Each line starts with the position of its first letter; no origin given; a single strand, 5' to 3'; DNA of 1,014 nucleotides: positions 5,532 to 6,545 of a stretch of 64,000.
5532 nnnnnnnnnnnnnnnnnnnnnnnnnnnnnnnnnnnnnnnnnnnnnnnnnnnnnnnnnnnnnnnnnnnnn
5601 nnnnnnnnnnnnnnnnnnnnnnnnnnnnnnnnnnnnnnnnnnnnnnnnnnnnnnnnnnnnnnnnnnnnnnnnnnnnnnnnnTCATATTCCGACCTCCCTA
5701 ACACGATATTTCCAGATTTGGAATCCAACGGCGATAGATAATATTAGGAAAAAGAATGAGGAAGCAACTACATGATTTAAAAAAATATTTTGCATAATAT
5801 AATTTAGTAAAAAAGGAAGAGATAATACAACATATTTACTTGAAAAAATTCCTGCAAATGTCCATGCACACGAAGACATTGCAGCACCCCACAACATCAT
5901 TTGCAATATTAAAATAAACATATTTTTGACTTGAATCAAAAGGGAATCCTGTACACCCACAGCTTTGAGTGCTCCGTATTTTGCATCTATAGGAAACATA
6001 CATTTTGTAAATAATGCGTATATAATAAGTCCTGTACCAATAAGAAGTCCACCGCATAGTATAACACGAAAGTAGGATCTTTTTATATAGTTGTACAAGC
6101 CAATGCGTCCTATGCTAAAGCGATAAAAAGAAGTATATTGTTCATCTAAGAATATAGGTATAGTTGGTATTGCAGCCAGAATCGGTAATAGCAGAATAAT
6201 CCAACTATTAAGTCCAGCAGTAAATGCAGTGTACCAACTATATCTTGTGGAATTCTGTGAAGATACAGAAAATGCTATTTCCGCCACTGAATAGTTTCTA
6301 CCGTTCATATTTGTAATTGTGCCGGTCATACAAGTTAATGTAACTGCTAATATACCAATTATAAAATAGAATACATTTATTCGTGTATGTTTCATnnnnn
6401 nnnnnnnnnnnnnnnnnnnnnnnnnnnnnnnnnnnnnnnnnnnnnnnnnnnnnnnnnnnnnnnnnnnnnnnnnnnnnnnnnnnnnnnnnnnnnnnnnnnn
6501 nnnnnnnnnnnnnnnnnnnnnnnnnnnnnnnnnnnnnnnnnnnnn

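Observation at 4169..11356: Rearranged agr-type quorum-sensing locus wired to a 5-gene secreted-protein / lipoprotein / ABC module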

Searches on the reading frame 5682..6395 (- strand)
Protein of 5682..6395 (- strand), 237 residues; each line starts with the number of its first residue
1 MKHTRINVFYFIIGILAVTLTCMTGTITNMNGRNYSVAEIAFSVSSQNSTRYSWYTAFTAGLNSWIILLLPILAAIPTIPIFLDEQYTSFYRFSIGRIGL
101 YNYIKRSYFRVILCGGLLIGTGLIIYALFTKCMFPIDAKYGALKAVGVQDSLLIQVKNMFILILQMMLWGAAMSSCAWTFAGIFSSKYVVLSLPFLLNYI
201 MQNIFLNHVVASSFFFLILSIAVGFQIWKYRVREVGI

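Call 3: search_protein_families(library=pfam, proteins=[window:5682-6395:-], max_evalue=0.1)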
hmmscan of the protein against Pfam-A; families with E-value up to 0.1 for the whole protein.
window:5682-6395:- (237 aa): 0 families

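Call 4: search_protein_families(library=ncbifam, proteins=[window:5682-6395:-], max_evalue=0.1)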
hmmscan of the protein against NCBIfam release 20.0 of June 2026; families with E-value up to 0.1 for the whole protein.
window:5682-6395:- (237 aa): 0 families

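Call 49: search_solved_structures(query=A6, max_evalue=10)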
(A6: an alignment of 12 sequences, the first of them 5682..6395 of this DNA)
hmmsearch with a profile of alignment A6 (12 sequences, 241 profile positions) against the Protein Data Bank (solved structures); distinct sequences matched with E-value up to 10: 0.

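Call 81: search_protein_families(library=padloc, proteins=[window:5682-6395:-], max_evalue=0.01)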
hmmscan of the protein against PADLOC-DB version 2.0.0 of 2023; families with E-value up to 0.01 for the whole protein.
window:5682-6395:- (237 aa): 0 families

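Call 82: search_protein_families(library=phrogs, proteins=[window:5682-6395:-], max_evalue=0.01)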
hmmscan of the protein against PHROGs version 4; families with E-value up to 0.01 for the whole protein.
window:5682-6395:- (237 aa): 0 families
